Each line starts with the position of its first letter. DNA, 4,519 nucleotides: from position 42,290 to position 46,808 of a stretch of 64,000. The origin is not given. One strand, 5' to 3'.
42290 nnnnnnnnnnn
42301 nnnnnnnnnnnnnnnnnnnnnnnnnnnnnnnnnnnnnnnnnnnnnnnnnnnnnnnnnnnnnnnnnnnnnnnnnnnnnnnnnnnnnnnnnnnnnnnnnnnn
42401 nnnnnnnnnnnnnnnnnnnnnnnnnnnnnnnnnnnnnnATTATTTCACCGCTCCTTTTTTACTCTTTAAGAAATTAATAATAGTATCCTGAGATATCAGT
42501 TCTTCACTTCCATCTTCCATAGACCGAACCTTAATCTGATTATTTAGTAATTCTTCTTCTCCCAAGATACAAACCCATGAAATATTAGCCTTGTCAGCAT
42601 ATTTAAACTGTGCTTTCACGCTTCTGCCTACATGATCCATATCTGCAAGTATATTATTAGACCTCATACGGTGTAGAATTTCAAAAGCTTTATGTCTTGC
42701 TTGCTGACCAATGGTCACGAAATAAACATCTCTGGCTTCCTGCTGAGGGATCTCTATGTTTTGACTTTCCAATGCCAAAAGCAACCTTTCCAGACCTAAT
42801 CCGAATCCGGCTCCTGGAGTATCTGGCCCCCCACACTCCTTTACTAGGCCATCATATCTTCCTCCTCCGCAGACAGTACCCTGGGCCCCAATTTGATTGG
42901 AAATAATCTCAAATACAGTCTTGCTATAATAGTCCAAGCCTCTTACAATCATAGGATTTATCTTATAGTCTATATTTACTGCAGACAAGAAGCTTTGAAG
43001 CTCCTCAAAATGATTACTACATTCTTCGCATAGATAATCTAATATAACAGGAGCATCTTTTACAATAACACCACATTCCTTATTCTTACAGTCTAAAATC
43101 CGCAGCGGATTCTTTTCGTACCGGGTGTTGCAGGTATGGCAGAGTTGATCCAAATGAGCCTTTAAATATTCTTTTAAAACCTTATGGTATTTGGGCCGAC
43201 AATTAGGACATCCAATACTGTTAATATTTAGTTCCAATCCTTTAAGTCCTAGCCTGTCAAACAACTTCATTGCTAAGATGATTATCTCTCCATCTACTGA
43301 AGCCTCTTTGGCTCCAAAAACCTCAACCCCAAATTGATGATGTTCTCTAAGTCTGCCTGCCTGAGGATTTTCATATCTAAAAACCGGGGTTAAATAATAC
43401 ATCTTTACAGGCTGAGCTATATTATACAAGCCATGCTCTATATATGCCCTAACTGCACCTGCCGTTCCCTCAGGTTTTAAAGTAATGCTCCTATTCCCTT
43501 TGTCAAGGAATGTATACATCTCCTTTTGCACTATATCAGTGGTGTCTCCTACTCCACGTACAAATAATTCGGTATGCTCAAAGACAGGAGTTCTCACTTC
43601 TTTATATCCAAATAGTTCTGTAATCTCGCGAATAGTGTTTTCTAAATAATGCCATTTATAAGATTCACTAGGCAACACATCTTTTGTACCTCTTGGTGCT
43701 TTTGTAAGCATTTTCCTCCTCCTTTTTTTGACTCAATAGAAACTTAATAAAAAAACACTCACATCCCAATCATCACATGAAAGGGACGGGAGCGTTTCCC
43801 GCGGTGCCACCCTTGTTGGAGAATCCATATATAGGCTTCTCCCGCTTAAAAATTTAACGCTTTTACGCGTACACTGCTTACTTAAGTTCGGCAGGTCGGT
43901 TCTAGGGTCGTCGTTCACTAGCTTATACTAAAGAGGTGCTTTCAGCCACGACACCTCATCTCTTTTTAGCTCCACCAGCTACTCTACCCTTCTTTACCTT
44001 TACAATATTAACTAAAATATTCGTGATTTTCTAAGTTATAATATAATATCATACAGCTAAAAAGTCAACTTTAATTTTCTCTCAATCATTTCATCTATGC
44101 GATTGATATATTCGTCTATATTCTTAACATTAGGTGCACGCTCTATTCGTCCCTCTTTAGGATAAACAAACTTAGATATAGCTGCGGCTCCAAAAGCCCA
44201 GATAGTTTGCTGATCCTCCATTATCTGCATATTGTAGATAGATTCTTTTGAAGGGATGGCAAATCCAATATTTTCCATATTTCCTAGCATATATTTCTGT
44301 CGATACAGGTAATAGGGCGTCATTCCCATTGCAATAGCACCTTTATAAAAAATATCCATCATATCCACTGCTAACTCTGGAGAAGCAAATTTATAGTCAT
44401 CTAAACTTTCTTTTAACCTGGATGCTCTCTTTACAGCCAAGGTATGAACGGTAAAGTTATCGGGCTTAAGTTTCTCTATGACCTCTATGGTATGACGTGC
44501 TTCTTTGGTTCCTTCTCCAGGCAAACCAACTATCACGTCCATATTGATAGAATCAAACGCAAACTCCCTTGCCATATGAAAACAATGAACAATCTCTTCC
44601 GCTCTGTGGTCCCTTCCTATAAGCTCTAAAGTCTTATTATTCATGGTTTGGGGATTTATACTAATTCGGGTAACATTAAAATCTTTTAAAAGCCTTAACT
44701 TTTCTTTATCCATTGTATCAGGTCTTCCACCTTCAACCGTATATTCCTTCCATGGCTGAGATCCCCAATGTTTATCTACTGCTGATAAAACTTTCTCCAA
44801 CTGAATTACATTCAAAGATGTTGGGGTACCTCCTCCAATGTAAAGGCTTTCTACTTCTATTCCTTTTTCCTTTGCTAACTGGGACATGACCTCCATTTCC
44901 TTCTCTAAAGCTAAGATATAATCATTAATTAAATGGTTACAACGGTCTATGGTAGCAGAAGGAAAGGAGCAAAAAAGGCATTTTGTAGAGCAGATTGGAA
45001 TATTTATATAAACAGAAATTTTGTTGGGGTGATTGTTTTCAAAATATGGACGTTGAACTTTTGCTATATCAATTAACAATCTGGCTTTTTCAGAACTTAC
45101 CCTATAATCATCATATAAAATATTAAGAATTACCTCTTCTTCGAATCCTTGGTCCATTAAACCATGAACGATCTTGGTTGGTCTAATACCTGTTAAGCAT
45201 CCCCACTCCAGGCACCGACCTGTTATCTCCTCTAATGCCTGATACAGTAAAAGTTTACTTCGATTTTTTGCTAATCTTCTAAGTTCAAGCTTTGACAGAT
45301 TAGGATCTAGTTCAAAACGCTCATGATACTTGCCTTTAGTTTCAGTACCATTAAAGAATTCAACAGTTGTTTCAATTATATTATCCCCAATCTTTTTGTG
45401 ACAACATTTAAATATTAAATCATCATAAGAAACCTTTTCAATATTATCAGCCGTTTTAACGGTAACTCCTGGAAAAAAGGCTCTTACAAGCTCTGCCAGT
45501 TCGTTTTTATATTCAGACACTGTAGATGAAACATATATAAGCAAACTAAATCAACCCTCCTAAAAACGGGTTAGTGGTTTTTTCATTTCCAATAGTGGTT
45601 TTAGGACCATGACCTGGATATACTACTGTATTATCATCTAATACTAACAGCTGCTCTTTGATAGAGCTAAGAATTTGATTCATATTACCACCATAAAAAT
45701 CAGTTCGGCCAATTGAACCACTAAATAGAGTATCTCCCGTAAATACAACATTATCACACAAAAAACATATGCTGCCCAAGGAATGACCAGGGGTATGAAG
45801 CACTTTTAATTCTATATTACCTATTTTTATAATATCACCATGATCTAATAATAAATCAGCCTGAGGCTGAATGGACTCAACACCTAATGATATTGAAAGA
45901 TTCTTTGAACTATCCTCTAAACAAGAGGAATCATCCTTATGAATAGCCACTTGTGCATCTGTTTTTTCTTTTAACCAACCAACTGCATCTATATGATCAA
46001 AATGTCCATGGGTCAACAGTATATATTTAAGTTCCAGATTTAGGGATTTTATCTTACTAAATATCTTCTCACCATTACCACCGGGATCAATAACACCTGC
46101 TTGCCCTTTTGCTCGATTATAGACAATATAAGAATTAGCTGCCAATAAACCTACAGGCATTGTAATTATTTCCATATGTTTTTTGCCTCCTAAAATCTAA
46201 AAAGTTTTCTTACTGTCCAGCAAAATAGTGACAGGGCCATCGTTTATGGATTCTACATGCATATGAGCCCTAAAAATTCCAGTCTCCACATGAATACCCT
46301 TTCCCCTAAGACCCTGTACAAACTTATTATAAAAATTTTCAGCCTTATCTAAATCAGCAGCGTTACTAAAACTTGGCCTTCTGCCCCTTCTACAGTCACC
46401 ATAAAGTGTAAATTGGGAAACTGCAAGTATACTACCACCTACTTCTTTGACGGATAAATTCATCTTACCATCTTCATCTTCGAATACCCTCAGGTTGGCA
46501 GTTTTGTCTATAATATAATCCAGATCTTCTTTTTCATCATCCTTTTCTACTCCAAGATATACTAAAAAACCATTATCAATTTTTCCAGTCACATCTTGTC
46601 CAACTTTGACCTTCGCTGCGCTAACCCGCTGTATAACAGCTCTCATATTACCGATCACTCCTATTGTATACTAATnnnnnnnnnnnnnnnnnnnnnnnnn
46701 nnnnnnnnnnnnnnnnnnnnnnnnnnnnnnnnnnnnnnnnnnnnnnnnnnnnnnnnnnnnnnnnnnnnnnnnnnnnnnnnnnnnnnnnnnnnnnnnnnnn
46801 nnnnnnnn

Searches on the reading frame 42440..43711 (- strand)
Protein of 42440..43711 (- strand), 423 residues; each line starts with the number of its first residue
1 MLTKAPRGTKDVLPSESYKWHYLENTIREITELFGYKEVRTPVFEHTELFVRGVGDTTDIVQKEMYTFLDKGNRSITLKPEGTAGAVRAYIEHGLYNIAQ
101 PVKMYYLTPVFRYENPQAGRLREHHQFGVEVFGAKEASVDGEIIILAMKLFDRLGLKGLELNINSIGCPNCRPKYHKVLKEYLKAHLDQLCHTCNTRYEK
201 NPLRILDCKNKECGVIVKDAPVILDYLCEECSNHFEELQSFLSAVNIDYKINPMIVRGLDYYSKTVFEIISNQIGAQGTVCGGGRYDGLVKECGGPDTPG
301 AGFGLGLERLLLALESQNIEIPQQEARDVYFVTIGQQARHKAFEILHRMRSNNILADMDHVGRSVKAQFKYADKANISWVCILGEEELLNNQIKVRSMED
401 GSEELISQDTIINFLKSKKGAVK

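Call 8: search_protein_families(library=ncbifam, proteins=[window:42440-43711:-], max_evalue=0.00001)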
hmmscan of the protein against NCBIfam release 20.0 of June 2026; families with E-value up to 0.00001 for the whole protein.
window:42440-43711:- (423 aa): 24 families
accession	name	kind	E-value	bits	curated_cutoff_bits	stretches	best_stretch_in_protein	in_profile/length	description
TIGR00442.1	hisS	equivalog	1.7e-156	521.3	286.75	1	4-406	1-404/406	histidine--tRNA ligase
NF009085.0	PRK12420.1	equivalog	5.3e-52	177.6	540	2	226-414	237-425/426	histidine--tRNA ligase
TIGR00443.1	hisZ_biosyn_reg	equivalog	2.2e-51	174.8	271.65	1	10-315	1-313/314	ATP phosphoribosyltransferase regulatory subunit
NF008942.0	PRK12292.2-5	equivalog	2e-42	145.3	643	2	256-413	273-425/434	ATP phosphoribosyltransferase regulatory subunit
NF008941.0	PRK12292.2-4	equivalog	1.2e-37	129.8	447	1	5-360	9-364/393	ATP phosphoribosyltransferase regulatory subunit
NF008940.0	PRK12292.2-3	equivalog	6.3e-36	124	450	1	1-381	1-389/404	ATP phosphoribosyltransferase regulatory subunit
NF008936.0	PRK12292.1-3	equivalog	7.7e-35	120.5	492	2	5-163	7-161/406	ATP phosphoribosyltransferase regulatory subunit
NF008953.0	PRK12295.1-6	equivalog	2.7e-28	99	384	2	23-166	15-151/384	ATP phosphoribosyltransferase regulatory subunit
NF008939.0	PRK12292.2-1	equivalog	1.7e-21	76.5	335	1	5-356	5-362/391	ATP phosphoribosyltransferase regulatory subunit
NF008945.0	PRK12292.3-3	equivalog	5.4e-20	71.8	409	2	5-158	2-146/368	ATP phosphoribosyltransferase regulatory subunit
NF008938.0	PRK12292.1-6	equivalog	4.7e-19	68.6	833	1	5-174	8-171/420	ATP phosphoribosyltransferase regulatory subunit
NF008950.0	PRK12295.1-3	equivalog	3.6e-18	66.1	492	2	217-310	280-374/387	ATP phosphoribosyltransferase regulatory subunit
NF008935.0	PRK12292.1-1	equivalog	1.4e-16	60.5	350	1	6-317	7-320/382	ATP phosphoribosyltransferase regulatory subunit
NF009086.0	PRK12421.1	equivalog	1e-15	57.6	318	1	6-325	10-340/389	ATP phosphoribosyltransferase regulatory subunit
NF008946.0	PRK12293.1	equivalog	1.5e-15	57.5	224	1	22-287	24-259/282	ATP phosphoribosyltransferase regulatory subunit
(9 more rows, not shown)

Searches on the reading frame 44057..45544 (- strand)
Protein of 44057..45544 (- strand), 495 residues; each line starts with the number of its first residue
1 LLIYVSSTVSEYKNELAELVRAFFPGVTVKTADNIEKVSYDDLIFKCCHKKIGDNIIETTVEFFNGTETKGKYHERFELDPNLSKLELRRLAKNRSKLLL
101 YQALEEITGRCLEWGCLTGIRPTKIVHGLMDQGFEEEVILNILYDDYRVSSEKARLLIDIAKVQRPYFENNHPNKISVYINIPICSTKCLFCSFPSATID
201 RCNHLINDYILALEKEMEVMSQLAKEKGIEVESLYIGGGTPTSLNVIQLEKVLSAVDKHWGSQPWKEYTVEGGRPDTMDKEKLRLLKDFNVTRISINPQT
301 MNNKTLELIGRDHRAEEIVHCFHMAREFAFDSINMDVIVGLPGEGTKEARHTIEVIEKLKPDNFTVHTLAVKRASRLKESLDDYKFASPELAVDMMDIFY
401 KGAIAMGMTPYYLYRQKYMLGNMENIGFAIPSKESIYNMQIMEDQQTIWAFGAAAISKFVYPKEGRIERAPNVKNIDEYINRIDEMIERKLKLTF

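Call 8: search_protein_families(library=ncbifam, proteins=[window:44057-45544:-], max_evalue=0.00001)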
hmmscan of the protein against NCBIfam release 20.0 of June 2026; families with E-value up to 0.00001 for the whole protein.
window:44057-45544:- (495 aa): 22 families
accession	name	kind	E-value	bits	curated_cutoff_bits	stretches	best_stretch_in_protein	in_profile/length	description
TIGR03994.1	rSAM_HemZ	equivalog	1.9e-156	521.2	321.4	1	95-492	3-399/401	coproporphyrinogen dehydrogenase HemZ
NF006060.0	PRK08207.1-3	equivalog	1.6e-141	472.3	653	1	85-493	60-471/477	coproporphyrinogen III oxidase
NF006063.0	PRK08207.2-1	equivalog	1.3e-130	436.4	1074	1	54-491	71-510/518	coproporphyrinogen III oxidase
NF006061.0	PRK08207.1-4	equivalog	1.3e-121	406.9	702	1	10-492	11-491/501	coproporphyrinogen III oxidase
NF006062.0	PRK08207.1-5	equivalog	4.4e-116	388.6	1007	1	93-493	67-470/476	coproporphyrinogen III oxidase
NF006064.0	PRK08207.2-2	equivalog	6.8e-116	388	504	1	88-491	63-456/465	coproporphyrinogen III oxidase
NF006059.0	PRK08207.1-1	equivalog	9.2e-98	328.1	1012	1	98-493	92-490/496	coproporphyrinogen III oxidase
NF006065.0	PRK08207.2-4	equivalog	2.2e-97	327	922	1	100-483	93-479/484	coproporphyrinogen III oxidase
NF006066.0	PRK08207.2-5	equivalog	2.3e-97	326.8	1117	1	100-486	113-499/518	coproporphyrinogen III oxidase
TIGR00539.1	hemN_rel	equivalog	4e-42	144.6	205.4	1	177-399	2-217/361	radical SAM family heme chaperone HemW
NF006067.1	PRK08208.1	equivalog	8.3e-38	130.4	380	1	166-382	26-240/427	STM4012 family radical SAM protein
TIGR04107.1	rSAM_HutW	equivalog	1.7e-35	122.7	400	1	167-455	31-307/419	heme anaerobic degradation radical SAM methyltransferase ChuW/HutW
TIGR00538.1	hemN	equivalog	2.9e-33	115.4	324.95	1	169-397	43-269/454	oxygen-independent coproporphyrinogen III oxidase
NF004567.0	PRK05904.1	equivalog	3.5e-27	95.5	355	1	178-379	9-202/353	coproporphyrinogen III oxidase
NF006385.0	PRK08629.1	equivalog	2.9e-25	89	355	1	159-375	35-242/439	coproporphyrinogen III oxidase family protein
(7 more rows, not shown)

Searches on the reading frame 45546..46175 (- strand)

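Call 8: search_protein_families(library=ncbifam, proteins=[window:45546-46175:-], max_evalue=0.00001)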
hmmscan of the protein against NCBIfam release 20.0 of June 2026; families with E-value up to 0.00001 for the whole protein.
window:45546-46175:- (209 aa): 27 families (the best 25 are shown)
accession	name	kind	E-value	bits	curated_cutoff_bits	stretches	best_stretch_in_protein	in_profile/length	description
TIGR03413.1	GSH_gloB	equivalog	4.3e-30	104.9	200.8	1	13-189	9-164/248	hydroxyacylglutathione hydrolase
NF040641.1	bifunc_ST_SDO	equivalog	1.8e-28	99.6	625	1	34-190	187-343/423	bifunctional sulfur transferase/dioxygenase Blh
NF041804.1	MBL_fold_SolJ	exception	6.5e-24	84.4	350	1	8-191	13-180/224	solanimycin biosynthesis MBL-fold hydrolase SolJ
NF007597.0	PRK10241.1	equivalog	2.1e-20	73.1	421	1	13-190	11-166/251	hydroxyacylglutathione hydrolase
NF033105.1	bla_subclass_B3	equivalog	2e-17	63.4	240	1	48-141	61-156/257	subclass B3 metallo-beta-lactamase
NF012229.1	bla_class_B_core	domain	4.4e-17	62.5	100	1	26-139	26-137/139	metallo-beta-lactamase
NF000458.2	blaPEDO-2_fam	exception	7.9e-15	55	550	1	40-142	79-186/285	PEDO-2 family subclass B3 metallo-beta-lactamase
NF000457.2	blaPEDO-1_fam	exception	7.4e-12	45.3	550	1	48-141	90-185/286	PEDO-1 family subclass B3 metallo-beta-lactamase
NF000469.2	CAR_gen_B3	exception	2.1e-11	43.4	500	1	48-141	112-205/311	CAR family subclass B3 metallo-beta-lactamase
NF012101.1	blaGOB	exception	3e-11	43.2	560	1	48-141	90-185/290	GOB family subclass B3 metallo-beta-lactamase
NF000454.2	blaCPS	exception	6.1e-11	42.5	620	1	43-141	85-185/290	CPS family subclass B3 metallo-beta-lactamase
NF000455.2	blaESP-1_fam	exception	1.4e-10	41.2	600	1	48-140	90-184/290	ESP-1 family subclass B3 metallo-beta-lactamase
NF033184.1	B3_Acin_new1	exception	6.5e-10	38.6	580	1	22-138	56-178/283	putative subclass B3 metallo-beta-lactamase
NF033106.1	blaL1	exception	3.3e-09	36.1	560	1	48-138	97-188/290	L1 family subclass B3 metallo-beta-lactamase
NF033185.1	B3_Acin_new2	exception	4.2e-09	36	625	1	37-137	75-179/285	putative subclass B3 metallo-beta-lactamase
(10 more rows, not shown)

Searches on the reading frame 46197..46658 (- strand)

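Call 62: search_protein_families(library=pfam, proteins=[window:46197-46658:-], max_evalue=1e-8)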
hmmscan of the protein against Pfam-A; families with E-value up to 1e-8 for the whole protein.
window:46197-46658:- (153 aa): 1 family
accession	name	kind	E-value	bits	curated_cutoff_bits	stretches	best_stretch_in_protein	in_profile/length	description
PF02580.21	Tyr_Deacylase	-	4.1e-59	199.5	25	1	6-148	1-144/144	D-Tyr-tRNA(Tyr) deacylase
